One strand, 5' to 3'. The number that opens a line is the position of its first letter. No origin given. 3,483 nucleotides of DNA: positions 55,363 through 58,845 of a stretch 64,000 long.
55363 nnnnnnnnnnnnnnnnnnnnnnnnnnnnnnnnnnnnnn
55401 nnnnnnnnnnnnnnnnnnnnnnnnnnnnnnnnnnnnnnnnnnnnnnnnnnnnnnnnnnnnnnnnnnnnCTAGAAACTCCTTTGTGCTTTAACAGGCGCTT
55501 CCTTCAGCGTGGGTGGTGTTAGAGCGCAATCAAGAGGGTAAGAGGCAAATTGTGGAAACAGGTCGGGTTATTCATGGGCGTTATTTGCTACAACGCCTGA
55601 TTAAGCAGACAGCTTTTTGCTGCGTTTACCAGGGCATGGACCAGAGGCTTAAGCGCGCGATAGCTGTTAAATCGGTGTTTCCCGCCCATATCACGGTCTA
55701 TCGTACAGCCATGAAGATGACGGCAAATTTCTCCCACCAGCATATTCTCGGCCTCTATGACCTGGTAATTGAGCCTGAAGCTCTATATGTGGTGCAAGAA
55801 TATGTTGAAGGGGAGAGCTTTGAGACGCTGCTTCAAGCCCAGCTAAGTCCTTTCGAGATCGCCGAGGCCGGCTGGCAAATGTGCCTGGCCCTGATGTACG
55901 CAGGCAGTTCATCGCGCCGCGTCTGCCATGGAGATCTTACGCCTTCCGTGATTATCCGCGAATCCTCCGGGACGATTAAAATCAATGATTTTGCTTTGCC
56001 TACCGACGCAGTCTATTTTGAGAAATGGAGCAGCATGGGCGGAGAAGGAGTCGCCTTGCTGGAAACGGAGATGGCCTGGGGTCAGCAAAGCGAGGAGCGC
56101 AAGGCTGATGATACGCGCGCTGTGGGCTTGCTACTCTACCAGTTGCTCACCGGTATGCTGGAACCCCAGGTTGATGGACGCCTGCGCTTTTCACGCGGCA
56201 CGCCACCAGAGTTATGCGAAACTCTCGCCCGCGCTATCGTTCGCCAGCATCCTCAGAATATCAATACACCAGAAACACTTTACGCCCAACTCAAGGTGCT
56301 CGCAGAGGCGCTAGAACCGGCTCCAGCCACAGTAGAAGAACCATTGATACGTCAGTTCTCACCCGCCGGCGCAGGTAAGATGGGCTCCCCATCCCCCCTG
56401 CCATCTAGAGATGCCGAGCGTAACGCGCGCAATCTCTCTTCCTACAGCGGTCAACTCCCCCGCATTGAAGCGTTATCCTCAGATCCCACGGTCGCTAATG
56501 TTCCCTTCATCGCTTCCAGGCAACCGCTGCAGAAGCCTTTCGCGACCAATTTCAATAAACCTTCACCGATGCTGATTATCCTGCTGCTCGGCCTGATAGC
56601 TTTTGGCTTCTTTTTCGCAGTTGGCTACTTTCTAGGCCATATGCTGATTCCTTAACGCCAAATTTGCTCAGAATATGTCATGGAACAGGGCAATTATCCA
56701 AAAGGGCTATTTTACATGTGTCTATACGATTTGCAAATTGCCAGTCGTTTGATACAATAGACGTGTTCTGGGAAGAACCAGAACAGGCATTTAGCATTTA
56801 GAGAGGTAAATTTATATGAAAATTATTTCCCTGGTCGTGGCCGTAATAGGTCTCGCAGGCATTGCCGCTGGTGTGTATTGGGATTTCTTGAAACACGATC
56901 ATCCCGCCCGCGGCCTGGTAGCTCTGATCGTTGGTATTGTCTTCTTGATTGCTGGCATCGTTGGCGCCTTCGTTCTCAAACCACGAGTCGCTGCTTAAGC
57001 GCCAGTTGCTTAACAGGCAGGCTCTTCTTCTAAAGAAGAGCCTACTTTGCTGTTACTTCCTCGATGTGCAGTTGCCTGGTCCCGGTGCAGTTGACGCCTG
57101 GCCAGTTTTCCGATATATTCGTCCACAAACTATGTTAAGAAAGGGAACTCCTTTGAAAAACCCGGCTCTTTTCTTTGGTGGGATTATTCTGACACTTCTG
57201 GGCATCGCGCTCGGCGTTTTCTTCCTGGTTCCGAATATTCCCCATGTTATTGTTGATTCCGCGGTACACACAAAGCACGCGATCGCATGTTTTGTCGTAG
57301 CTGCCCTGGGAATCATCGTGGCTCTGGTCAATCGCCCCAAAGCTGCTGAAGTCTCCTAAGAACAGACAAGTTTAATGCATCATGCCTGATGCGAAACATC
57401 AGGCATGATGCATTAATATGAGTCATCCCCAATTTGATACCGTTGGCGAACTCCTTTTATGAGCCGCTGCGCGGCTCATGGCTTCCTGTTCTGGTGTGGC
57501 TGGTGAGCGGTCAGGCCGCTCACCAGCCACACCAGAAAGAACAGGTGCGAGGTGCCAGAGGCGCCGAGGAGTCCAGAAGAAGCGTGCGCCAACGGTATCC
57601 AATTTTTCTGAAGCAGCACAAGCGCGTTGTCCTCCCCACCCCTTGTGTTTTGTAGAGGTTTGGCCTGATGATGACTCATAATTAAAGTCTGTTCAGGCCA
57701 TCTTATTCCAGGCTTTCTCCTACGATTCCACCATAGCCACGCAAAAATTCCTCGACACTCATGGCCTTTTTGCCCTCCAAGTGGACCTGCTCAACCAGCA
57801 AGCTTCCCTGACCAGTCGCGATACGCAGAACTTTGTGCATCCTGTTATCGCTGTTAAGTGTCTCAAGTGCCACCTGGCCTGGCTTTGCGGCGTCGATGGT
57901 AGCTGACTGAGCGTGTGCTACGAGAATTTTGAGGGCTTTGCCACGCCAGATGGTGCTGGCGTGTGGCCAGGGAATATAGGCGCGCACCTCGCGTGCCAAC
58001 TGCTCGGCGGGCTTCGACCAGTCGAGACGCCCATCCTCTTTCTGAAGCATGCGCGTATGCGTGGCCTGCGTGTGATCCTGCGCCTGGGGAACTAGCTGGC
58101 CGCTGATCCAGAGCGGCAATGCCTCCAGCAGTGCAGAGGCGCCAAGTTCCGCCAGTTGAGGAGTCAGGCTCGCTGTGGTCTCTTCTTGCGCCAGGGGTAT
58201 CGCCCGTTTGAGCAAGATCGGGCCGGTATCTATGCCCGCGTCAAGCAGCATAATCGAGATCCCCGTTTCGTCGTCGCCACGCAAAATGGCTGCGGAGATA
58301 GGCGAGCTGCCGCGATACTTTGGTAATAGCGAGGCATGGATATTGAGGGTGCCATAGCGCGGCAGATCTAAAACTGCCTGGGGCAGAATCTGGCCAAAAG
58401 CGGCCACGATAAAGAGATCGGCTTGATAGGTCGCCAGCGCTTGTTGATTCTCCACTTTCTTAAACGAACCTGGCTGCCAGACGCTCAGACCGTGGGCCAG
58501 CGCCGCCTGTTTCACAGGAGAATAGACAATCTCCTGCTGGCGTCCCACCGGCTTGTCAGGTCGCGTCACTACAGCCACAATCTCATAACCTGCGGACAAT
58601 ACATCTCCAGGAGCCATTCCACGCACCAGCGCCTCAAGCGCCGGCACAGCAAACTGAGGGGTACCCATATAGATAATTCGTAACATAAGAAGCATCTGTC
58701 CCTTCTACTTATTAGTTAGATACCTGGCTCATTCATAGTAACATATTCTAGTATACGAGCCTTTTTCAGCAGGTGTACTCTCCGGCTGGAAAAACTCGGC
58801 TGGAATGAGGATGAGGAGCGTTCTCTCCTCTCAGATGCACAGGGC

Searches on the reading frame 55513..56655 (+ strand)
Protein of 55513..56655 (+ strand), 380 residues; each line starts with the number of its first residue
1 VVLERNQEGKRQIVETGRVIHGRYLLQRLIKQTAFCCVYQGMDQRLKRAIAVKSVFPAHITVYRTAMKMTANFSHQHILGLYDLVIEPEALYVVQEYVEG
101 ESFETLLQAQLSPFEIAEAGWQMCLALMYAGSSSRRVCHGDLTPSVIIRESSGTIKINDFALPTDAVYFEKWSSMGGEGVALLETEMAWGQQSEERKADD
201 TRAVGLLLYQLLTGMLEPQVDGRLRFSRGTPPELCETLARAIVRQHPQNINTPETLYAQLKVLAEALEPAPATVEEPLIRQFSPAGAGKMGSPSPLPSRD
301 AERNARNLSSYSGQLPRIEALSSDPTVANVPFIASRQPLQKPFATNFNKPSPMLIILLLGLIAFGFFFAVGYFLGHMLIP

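Call 55: search_protein_families(library=pfam, proteins=[window:55513-56655:+], max_evalue=0.01)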
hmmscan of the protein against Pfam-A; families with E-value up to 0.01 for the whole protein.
window:55513-56655:+ (380 aa): 2 families
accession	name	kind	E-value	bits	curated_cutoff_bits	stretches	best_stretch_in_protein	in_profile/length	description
PF00069.31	Pkinase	-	5.6e-17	62.4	31.7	1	33-215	10-194/263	Protein kinase domain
PF07714.23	PK_Tyr_Ser-Thr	-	2.4e-12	47.2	23.1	1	28-168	5-154/258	Protein tyrosine and serine/threonine kinase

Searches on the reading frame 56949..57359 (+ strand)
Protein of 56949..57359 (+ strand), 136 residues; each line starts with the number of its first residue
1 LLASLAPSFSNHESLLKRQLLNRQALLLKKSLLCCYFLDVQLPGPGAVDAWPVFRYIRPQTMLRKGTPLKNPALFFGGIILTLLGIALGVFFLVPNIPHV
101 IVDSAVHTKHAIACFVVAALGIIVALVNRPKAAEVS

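Call 46: find_encoding_contigs(protein=window:56949-57359:+, flank=3000, max_places=6)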
Protein window:56949-57359:+ (136 aa): no gene with exactly this product is on record in the collection.

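Call 55: search_protein_families(library=pfam, proteins=[window:56949-57359:+], max_evalue=0.01)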
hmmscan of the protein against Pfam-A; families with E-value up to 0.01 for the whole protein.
window:56949-57359:+ (136 aa): 0 families

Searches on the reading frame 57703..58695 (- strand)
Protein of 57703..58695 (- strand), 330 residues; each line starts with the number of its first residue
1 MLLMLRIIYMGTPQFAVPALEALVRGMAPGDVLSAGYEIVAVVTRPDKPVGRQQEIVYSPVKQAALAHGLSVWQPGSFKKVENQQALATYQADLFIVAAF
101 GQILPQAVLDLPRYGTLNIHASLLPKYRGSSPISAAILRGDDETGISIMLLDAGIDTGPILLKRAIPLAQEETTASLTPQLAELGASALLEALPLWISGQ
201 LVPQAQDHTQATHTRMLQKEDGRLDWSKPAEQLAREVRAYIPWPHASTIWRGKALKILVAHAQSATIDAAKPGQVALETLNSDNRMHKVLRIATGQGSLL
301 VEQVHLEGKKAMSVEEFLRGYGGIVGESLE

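Call 47: find_encoding_contigs(protein=window:57703-58695:-, flank=3000, max_places=6)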
Protein window:57703-58695:- (330 aa): 3 contigs read that carry it; 2 places shown.
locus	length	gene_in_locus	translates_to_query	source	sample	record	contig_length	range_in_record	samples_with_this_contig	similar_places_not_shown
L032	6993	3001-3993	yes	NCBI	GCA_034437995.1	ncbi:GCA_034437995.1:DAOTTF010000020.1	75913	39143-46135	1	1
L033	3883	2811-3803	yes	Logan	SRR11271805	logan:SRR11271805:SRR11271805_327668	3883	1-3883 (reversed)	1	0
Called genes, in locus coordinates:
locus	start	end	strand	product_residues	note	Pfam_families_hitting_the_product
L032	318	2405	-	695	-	PF00931:NB-ARC, PF13191:AAA_16 (weak), PF13401:AAA_22 (weak), PF00515:TPR_1 (faint), PF07719:TPR_2 (faint), PF13181:TPR_8 (faint), PF13176:TPR_7 (faint), PF13424:TPR_12, +1 more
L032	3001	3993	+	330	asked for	PF00551:Formyl_trans_N, PF02911:Formyl_trans_C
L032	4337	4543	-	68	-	-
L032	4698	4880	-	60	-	-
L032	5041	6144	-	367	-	PF00069:Pkinase, PF07714:PK_Tyr_Ser-Thr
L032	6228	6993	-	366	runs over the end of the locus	PF00480:ROK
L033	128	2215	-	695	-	PF00931:NB-ARC, PF13191:AAA_16 (weak), PF13401:AAA_22 (weak), PF00515:TPR_1 (faint), PF07719:TPR_2 (faint), PF13181:TPR_8 (faint), PF13176:TPR_7 (faint), PF13424:TPR_12, +1 more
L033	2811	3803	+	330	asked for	PF00551:Formyl_trans_N, PF02911:Formyl_trans_C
